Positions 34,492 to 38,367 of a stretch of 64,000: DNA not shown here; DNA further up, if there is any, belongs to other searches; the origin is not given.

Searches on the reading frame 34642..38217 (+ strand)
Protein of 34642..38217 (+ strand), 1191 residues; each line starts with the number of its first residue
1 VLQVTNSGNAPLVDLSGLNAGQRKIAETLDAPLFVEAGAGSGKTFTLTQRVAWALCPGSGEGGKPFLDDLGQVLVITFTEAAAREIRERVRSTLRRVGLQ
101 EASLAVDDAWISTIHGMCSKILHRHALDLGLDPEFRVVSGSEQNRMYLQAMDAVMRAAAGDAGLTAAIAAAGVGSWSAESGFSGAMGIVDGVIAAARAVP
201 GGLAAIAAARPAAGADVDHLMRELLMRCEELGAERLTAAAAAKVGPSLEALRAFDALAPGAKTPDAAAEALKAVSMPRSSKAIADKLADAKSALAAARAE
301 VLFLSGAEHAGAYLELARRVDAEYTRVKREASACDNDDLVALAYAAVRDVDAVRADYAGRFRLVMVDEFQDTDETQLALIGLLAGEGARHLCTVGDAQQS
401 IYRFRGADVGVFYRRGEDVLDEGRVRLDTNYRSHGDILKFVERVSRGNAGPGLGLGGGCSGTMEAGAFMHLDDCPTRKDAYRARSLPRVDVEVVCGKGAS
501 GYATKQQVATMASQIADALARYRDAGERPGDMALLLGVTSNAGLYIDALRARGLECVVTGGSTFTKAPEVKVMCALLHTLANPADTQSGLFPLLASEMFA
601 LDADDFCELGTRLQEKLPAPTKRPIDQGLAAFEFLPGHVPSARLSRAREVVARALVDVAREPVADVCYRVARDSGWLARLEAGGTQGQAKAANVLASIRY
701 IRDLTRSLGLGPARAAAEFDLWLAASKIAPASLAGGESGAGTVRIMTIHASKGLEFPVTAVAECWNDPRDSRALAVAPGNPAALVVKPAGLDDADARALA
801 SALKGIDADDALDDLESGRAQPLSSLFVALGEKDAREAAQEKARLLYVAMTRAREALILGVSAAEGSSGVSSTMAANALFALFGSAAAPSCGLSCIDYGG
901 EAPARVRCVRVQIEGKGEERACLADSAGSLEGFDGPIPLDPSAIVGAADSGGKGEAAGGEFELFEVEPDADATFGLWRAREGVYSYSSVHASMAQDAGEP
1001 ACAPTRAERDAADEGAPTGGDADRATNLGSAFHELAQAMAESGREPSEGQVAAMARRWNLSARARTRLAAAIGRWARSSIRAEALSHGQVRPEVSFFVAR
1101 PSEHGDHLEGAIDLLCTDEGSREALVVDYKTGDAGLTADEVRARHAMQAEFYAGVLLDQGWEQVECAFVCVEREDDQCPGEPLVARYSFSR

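Call 8: search_protein_families(library=pfam, proteins=[window:34642-38217:+], max_evalue=0.001)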
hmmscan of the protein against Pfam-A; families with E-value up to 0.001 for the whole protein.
window:34642-38217:+ (1191 aa): 6 families
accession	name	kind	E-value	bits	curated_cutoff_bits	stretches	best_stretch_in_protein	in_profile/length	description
PF00580.27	UvrD-helicase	-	2.9e-56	191.6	23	1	18-414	1-265/271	UvrD/REP helicase N-terminal domain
PF13361.12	UvrD_C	-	6.5e-18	65.7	25.6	2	737-860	282-346/350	UvrD-like helicase C-terminal domain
PF13245.12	AAA_19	-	2.3e-16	60.6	25.1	1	30-405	11-134/134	AAA domain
PF12705.13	PDDEXK_1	-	6.3e-12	46.4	22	1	1015-1171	24-189/247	PD-(D/E)XK nuclease superfamily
PF13538.12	UvrD_C_2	-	1.9e-10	40.9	27.4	1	828-859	18-51/52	UvrD-like helicase C-terminal domain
PF13604.12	AAA_30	-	4.4e-06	27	27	0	18-91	2-67/191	AAA domain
